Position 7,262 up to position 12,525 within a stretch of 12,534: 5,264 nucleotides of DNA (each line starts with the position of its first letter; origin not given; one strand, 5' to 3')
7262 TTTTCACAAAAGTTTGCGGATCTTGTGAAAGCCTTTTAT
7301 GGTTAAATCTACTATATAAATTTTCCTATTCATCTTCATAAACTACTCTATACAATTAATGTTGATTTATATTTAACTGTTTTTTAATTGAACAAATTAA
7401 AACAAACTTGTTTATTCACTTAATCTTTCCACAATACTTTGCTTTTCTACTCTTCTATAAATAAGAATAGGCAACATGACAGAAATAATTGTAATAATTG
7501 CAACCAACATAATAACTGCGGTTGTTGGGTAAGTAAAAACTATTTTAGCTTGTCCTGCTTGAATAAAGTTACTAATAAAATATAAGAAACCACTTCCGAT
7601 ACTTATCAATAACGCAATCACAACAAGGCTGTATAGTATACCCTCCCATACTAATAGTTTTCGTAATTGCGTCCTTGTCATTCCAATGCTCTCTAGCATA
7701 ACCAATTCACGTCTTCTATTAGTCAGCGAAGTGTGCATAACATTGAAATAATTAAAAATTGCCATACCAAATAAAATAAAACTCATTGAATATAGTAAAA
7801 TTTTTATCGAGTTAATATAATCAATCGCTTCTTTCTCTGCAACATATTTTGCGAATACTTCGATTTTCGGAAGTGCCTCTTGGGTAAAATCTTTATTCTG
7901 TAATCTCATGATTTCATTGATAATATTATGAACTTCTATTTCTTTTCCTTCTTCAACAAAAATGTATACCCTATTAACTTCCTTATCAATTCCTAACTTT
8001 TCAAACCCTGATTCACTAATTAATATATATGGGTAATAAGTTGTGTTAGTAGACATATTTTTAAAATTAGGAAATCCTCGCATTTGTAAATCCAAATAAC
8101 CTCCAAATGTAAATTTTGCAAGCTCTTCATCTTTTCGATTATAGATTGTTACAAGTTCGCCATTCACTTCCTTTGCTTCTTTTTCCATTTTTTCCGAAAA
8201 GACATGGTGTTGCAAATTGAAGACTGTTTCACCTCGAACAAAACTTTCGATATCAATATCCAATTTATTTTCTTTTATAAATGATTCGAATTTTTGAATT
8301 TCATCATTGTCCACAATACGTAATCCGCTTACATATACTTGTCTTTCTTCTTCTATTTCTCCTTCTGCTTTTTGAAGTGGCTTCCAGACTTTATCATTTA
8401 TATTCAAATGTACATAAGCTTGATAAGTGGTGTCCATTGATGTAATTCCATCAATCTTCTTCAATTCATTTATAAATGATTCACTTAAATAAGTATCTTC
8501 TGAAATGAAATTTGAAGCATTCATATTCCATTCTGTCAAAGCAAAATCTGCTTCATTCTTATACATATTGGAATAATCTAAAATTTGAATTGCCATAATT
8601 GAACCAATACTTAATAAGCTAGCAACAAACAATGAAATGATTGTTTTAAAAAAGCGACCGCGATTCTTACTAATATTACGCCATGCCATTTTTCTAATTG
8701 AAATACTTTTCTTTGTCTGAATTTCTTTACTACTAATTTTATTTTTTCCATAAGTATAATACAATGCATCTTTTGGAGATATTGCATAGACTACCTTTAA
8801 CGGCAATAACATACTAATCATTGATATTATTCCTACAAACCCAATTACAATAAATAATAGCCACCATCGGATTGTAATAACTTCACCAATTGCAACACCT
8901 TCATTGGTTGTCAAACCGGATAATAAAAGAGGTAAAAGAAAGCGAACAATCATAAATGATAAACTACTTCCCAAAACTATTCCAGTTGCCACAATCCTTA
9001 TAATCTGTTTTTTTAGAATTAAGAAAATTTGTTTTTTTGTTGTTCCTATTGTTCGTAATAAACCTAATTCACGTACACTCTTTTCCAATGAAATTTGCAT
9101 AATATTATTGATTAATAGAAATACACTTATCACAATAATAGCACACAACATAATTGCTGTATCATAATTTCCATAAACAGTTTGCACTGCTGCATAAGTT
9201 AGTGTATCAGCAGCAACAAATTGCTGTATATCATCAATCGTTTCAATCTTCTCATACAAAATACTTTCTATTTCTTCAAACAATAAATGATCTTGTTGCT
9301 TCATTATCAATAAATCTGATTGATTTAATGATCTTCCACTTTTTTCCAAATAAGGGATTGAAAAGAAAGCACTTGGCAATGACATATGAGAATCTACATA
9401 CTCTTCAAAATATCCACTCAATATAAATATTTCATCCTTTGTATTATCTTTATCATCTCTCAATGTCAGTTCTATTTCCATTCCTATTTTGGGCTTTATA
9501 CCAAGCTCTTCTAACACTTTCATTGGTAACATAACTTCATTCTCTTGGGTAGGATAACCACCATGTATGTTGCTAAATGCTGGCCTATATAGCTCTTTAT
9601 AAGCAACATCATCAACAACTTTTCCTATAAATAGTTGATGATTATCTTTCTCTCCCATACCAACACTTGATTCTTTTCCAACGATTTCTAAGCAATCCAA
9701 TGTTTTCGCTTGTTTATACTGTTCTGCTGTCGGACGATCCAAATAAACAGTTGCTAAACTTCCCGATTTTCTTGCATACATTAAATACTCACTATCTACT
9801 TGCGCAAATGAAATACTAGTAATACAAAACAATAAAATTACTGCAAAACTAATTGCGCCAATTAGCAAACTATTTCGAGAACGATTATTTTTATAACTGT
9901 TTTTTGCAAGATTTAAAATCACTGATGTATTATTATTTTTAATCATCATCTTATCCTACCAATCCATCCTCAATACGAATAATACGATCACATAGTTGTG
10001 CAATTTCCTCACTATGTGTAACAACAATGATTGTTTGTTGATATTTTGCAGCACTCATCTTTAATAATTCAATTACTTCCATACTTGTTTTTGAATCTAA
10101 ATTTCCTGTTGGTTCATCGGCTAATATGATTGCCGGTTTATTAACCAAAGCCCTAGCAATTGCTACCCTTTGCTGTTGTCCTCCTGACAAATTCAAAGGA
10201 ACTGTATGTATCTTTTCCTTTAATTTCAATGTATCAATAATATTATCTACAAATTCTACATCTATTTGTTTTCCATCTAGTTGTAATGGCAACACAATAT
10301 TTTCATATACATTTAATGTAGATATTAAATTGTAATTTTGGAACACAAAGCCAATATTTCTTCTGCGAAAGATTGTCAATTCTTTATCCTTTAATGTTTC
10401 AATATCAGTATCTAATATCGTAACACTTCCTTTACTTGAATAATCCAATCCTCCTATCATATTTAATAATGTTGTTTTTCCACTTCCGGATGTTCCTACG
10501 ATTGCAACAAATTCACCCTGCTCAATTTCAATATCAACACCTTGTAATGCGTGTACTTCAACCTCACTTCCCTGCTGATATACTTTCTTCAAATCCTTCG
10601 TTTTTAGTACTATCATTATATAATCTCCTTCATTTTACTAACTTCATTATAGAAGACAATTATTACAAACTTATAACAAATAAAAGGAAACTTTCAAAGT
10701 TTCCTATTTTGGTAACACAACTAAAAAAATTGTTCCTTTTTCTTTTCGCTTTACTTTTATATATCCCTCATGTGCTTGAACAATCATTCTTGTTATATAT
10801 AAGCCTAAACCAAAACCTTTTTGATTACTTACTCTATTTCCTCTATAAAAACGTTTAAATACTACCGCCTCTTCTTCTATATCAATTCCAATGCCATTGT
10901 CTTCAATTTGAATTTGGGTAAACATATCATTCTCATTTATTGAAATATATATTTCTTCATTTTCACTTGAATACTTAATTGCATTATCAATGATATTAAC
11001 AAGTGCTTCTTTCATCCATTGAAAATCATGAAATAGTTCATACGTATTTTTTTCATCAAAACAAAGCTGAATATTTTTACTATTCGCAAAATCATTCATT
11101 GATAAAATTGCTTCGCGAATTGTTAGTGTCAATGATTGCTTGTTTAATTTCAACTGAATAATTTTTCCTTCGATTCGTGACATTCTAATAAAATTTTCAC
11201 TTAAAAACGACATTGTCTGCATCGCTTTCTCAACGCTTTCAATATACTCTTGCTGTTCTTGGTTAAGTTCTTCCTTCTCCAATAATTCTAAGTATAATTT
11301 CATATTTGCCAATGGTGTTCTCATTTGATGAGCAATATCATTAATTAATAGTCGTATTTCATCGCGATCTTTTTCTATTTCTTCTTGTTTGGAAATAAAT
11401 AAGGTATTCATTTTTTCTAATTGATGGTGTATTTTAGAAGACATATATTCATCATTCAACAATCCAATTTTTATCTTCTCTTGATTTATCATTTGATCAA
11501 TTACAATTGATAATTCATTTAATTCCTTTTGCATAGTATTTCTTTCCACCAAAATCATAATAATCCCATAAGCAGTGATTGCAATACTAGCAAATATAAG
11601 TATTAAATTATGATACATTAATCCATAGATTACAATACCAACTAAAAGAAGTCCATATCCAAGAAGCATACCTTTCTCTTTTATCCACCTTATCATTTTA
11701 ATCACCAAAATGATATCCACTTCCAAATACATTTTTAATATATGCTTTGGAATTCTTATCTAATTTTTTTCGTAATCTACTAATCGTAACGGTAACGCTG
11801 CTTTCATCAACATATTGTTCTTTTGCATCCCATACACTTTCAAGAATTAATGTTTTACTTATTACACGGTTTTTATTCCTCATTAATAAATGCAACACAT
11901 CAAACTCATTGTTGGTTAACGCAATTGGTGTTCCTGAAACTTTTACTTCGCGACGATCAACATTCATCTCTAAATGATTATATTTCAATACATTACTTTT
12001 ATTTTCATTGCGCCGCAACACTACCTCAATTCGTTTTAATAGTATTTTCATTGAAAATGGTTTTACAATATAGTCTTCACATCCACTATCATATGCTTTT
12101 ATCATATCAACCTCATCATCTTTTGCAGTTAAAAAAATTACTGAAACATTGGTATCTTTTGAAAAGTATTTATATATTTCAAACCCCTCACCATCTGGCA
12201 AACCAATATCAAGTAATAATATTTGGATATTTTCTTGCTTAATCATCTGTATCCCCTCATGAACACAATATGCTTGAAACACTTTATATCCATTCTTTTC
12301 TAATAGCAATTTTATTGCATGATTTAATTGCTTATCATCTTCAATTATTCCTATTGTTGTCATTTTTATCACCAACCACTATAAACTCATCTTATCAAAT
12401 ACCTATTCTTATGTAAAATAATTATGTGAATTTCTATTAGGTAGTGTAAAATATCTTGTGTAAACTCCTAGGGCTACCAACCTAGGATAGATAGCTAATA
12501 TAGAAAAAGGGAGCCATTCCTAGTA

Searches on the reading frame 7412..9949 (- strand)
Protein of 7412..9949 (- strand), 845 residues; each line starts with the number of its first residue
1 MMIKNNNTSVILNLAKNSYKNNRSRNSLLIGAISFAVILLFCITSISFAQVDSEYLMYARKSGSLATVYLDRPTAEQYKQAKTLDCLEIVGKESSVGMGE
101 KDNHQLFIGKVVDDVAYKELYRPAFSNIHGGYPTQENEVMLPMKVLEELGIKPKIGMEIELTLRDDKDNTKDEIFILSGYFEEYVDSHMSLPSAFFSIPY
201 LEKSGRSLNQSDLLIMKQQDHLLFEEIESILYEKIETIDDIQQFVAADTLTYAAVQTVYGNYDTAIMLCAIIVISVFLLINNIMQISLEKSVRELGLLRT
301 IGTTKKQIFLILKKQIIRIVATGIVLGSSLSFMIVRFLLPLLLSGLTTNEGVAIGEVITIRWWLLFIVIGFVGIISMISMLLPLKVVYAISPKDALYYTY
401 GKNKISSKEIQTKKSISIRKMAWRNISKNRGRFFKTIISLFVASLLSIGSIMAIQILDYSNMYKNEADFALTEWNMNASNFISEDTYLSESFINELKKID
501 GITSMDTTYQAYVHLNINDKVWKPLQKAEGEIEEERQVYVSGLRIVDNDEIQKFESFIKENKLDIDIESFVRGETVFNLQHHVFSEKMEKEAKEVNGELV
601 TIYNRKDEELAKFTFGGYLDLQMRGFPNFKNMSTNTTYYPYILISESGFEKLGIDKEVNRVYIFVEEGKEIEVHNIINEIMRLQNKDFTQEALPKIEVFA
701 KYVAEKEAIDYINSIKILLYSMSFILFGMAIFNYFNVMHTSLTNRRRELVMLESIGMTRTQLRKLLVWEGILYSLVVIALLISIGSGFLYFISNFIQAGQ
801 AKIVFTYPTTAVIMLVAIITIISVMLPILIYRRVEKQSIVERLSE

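Call 3: search_protein_families(library=pfam, proteins=[window:7412-9949:-], max_evalue=1)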
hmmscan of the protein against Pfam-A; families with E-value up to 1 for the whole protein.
window:7412-9949:- (845 aa): 1 family
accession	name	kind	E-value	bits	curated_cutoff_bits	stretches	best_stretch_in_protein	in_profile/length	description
PF02687.27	FtsX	-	2.4e-22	79.7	25.5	2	721-833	2-117/120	FtsX-like permease C-terminal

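Call 17: find_related_loci(query=window:7412-9949:-, collection=genome_contigs, flank=10000)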
Query window:7412-9949:- (845 aa) in genome_contigs; peptide patterns used: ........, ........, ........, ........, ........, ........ (x = any residue, [..] = any of these).
120 stretches matched a pattern; 1 encode a relative of the query (tblastn E <= 1e-3); 1 distinct loci.
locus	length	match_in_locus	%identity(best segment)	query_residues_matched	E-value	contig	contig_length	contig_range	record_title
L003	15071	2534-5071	58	1-845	0e+0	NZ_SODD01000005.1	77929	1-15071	Breznakia blatticola strain DSM 28867 Ga0244708_105, whole genome shotgun sequence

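Call 118: search_protein_families(library=ncbifam, proteins=[window:7412-9949:-], max_evalue=0.00001)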
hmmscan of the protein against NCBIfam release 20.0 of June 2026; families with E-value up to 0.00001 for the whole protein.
window:7412-9949:- (845 aa): 1 family
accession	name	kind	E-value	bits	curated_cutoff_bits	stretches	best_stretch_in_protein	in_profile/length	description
TIGR03434.1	ADOP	subfamily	2.2e-09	36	622.3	0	226-358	639-773/803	ADOP family duplicated permease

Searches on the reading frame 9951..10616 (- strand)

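Call 3: search_protein_families(library=pfam, proteins=[window:9951-10616:-], max_evalue=1)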
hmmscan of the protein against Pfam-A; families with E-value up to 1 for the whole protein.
window:9951-10616:- (221 aa): 37 families (the best 25 are shown)
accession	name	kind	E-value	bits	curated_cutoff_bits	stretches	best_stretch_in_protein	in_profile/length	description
PF00005.33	ABC_tran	-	9.1e-35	120.7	25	1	24-170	1-136/137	ABC transporter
PF02463.25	SMC_N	-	9.5e-10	38.7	40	1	34-216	24-212/220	RecF/RecN/SMC N terminal domain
PF13304.12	AAA_21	-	6.1e-06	27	27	2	36-102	1-70/304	AAA domain, putative AbiEii toxin, Type IV TA system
PF13166.12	AAA_13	-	0.00021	20.6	36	1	158-205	524-573/713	AAA domain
PF13555.12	AAA_29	-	0.00027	21.1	27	1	22-51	10-39/61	P-loop containing region of AAA domain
PF20720.3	nSTAND3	-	0.00078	19.6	27.2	1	31-76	14-58/155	Novel STAND NTPase 3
PF13401.12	AAA_22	-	0.0012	19.6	27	1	33-117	4-64/130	AAA domain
PF20703.3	nSTAND1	-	0.0028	17.8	27.1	1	30-52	29-51/379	Novel STAND NTPase 1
PF13476.12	AAA_23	-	0.0067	17.5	27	1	25-55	11-40/201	AAA domain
PF25199.1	nSTAND_NTPase5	-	0.0067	16.7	34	1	32-91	39-101/145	Novel STAND NTPase 5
PF00931.28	NB-ARC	-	0.007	16.1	23.5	1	31-54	15-38/248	NB-ARC domain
PF03193.22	RsgA_GTPase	-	0.0094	16.2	30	1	27-56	100-128/174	RsgA GTPase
PF02492.25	cobW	-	0.0094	16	20.7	1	37-79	3-45/180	CobW/HypB/UreG, nucleotide-binding domain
PF09818.15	ABC_ATPase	-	0.0095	15.4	23.2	0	30-54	76-99/283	P-loop domain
PF13479.12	AAA_24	-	0.0097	16.2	27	1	37-83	5-42/195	AAA domain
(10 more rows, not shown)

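Call 118: search_protein_families(library=ncbifam, proteins=[window:9951-10616:-], max_evalue=0.00001)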
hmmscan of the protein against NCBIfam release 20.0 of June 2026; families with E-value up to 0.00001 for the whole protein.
window:9951-10616:- (221 aa): 191 families (the best 25 are shown)
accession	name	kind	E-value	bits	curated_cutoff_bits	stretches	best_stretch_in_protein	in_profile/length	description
NF038007.1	ABC_ATP_DarD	equivalog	1.6e-63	214.1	375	1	4-218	2-216/218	darobactin export ABC transporter ATP-binding protein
TIGR02211.1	LolD_lipo_ex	equivalog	8.1e-63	211.9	307.75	1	3-219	1-218/221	lipoprotein-releasing ABC transporter ATP-binding protein LolD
TIGR02982.1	heterocyst_DevA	subfamily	1.5e-62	211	295.8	1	3-219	1-218/220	ABC exporter ATP-binding subunit, DevA family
TIGR02673.1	FtsE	equivalog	5.6e-61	205.9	264.85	1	11-218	6-213/214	cell division ATP-binding protein FtsE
TIGR03608.1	L_ocin_972_ABC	subfamily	1.9e-60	203.9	254.85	1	21-215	11-206/206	putative bacteriocin export ABC transporter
NF007826.0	PRK10535.1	equivalog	1.2e-57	195.6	966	1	3-219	4-220/648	macrolide ABC transporter ATP-binding protein/permease MacB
NF007879.0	PRK10584.1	equivalog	6.9e-56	189.5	336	1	4-218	7-222/228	putative ABC transporter ATP-binding protein YbbA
NF040933.2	ABC_arch_GlcV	equivalog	1.3e-51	175.6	450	1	5-219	4-219/357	glucose ABC transporter ATP-binding protein GlcV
TIGR02315.1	ABC_phnC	equivalog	2.2e-50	171.3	266.1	1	4-219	2-223/243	phosphonate ABC transporter ATP-binding protein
NF008639.0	PRK11629.1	equivalog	7.2e-49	166.3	360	1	2-219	5-223/234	lipoprotein-releasing ABC transporter ATP-binding protein LolD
TIGR02314.1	ABC_MetN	equivalog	8.7e-48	163.1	499.7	1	4-218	2-217/343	methionine ABC transporter ATP-binding protein MetN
TIGR04521.1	ECF_ATPase_2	equivalog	2.3e-47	161.4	330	1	5-219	2-222/279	energy-coupling factor transporter ATPase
NF040840.2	tungstate_WtpC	equivalog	3.3e-45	154.9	440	1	21-218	13-207/347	tungstate ABC transporter ATP-binding protein WtpC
TIGR03265.1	PhnT2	equivalog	5.5e-45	154.1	457.7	1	20-219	16-212/353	putative 2-aminoethylphosphonate ABC transporter ATP-binding protein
NF008653.0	PRK11650.1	subfamily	2.6e-44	151.7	432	1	1-219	1-212/357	sn-glycerol-3-phosphate ABC transporter ATP-binding protein UgpC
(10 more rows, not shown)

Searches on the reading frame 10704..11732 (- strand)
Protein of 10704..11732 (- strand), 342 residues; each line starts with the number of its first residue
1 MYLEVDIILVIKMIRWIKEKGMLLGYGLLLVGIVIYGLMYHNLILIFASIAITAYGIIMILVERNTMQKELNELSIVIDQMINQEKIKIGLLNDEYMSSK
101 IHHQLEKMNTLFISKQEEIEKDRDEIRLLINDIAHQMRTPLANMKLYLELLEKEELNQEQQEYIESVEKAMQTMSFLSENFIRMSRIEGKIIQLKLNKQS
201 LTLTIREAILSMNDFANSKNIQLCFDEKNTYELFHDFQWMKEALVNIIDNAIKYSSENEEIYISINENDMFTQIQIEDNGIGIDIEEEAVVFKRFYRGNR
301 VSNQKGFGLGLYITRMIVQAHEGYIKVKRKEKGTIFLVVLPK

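Call 3: search_protein_families(library=pfam, proteins=[window:10704-11732:-], max_evalue=1)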
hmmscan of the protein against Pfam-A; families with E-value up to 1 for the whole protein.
window:10704-11732:- (342 aa): 8 families
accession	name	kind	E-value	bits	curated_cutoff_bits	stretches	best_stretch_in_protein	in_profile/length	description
PF02518.31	HATPase_c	-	4e-25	88.9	26.4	1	238-341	4-108/111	Histidine kinase-, DNA gyrase B-, and HSP90-like ATPase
PF00512.31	HisKA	-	1.7e-15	57.2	26.9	1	127-189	3-65/66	His Kinase A (phospho-acceptor) domain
PF13589.12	HATPase_c_3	-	2.2e-06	28.2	25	1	240-301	3-62/137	Histidine kinase-, DNA gyrase B-, and HSP90-like ATPase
PF14256.11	YwiC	-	0.0042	17.8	25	1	21-78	59-116/126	YwiC-like protein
PF13581.12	HATPase_c_2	-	0.0051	17.3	27.4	1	241-334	37-121/127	Histidine kinase-like ATPase domain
PF24723.1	DUF7675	-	0.043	14.2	27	1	209-249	10-51/65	Family of unknown function (DUF7675)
PF10477.14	EIF4E-T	-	0.45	9.8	28.5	1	65-178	516-626/663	Nucleocytoplasmic shuttling protein for mRNA cap-binding EIF4E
PF11039.13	DUF2824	-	0.46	10.9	25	1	236-279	12-55/151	Protein of unknown function (DUF2824)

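Call 118: search_protein_families(library=ncbifam, proteins=[window:10704-11732:-], max_evalue=0.00001)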
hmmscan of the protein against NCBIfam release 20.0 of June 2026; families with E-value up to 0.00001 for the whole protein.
window:10704-11732:- (342 aa): 71 families (the best 25 are shown)
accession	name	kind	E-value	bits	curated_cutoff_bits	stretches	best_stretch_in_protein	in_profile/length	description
NF046044.1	PnpS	equivalog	1.8e-38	132.6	400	1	113-341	160-390/390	two-component system histidine kinase PnpS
TIGR02966.1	phoR_proteo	equivalog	1.7e-35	122.6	334.2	1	113-339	104-332/333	phosphate regulon sensor histidine kinase PhoR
NF041735.1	hist_kin_RppB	equivalog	6e-35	120.9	400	1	129-341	219-438/438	two-component system sensor histidine kinase RppB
NF033092.0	HK_WalK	equivalog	4.2e-34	118.1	725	1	113-341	362-593/594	cell wall metabolism sensor histidine kinase WalK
NF006800.0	PRK09303.1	equivalog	7.8e-33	113.9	342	1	85-341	107-376/383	histidine kinase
NF007793.0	PRK10490.1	equivalog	1.8e-32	112.3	1123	1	99-342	636-882/895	two-component system sensor histidine kinase KdpD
NF008312.0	PRK11100.1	equivalog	6e-32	111.1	356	1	47-335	186-466/477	two-component system sensor histidine kinase CreC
NF047874.1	MASE3_PAS_HK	subfamily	8.6e-32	110.7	560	1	105-341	381-624/655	MASE3 domain-containing sensor histidine kinase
TIGR01386.1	cztS_silS_copS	subfamily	4.8e-30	104.9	292.55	1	124-340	239-456/457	heavy metal sensor histidine kinase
NF007898.0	PRK10604.1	equivalog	1.3e-28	100.4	478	1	105-336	191-417/433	two-component system sensor histidine kinase RstB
NF008025.0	PRK10755.1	equivalog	1.8e-28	99.3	314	1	38-341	69-355/362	two-component system sensor histidine kinase PmrB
NF033091.0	HK_VanS_ACDEFG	equivalog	3.3e-28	98.6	400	1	57-341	10-293/293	vancomycin resistance histidine kinase VanS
NF033093.1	HK_VicK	exception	5.3e-28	97.8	680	1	93-341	169-434/448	cell wall metabolism sensor histidine kinase VicK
NF045595.1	HK_scytonemin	equivalog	6.8e-28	97.4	865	1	129-341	418-634/637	scytonemin biosynthesis sensor histidine kinase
NF008468.0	PRK11360.1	equivalog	9.1e-28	97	646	1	129-341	399-607/616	two-component system sensor histidine kinase AtoS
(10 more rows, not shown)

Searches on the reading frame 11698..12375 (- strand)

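Call 3: search_protein_families(library=pfam, proteins=[window:11698-12375:-], max_evalue=1)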
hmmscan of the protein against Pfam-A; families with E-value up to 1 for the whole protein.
window:11698-12375:- (225 aa): 4 families
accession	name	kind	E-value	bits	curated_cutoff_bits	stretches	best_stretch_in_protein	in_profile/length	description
PF00072.30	Response_reg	-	2.1e-24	86.2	30.2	1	9-117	2-111/111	Response regulator receiver domain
PF00486.34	Trans_reg_C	-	1.8e-23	82.8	26.2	1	148-223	1-77/77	Transcriptional regulatory protein, C terminal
PF20161.5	VpsR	-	0.023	14.8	23.7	1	21-116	23-120/121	VpsR domain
PF20274.4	cREC_REC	-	0.06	14.5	27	1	28-75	13-60/88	Cyclic-phosphate processing Receiver domain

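Call 118: search_protein_families(library=ncbifam, proteins=[window:11698-12375:-], max_evalue=0.00001)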
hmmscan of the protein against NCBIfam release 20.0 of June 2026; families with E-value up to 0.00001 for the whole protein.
window:11698-12375:- (225 aa): 87 families (the best 25 are shown)
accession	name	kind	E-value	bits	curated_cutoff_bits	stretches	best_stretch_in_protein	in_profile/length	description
NF053854.1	RespRegPhoBBctds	equivalog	2e-51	174.5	270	1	10-223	3-224/225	two-component system response regulator PhoB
TIGR02154.1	PhoB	equivalog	3.1e-50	170.6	296.2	1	7-223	4-225/226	phosphate regulon transcriptional regulator PhoB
NF045944.1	ResRegRpaBCyano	equivalog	4.8e-45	153.7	330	1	10-223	2-227/229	response regulator transcription factor RpaB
NF040689.1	MtrAB_MtrA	equivalog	5.3e-44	150.2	300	1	10-222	3-217/219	MtrAB system response regulator MtrA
TIGR01387.1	cztR_silR_copR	subfamily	5.9e-43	147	279.2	1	9-222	2-217/218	heavy metal response regulator transcription factor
NF033117.2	vanR_ACDEGLN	exception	6.3e-43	147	350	1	10-222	3-224/226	VanR-ABDEGLN family response regulator transcription factor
NF008296.0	PRK11083.1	equivalog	2.9e-41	141.3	273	1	5-221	3-223/228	two-component system response regulator CreB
NF033120.0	vanR_FM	exception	3.2e-41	141.5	460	1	4-223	2-229/231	vancomycin resistance response regulator transcription factor, VanR-F/VanR-M family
NF040534.1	resp_reg_YycF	equivalog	3.3e-41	141.1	340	1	8-222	3-226/231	response regulator YycF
NF041733.1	resp_reg_CseB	equivalog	1.9e-39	135.4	350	1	8-223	3-226/228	two-component system response regulator CseB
NF045991.1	RespRegCtrARhodob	equivalog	2.2e-38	132.2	350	1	9-222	4-220/224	response regulator transcription factor CtrA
NF007928.2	PRK10643.1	equivalog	1.2e-36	126.4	330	1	8-222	3-215/216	two-component system response regulator PmrA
NF008078.0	PRK10816.1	equivalog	7.7e-36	123.7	336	1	8-223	3-220/223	two-component system response regulator PhoP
NF007005.1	PRK09468.1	equivalog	9.8e-36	123.3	331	1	6-223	4-231/237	osmolarity response regulator transcription factor OmpR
NF008567.0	PRK11517.1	equivalog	1.4e-35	122.7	353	1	8-223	3-218/223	response regulator transcription factor HprR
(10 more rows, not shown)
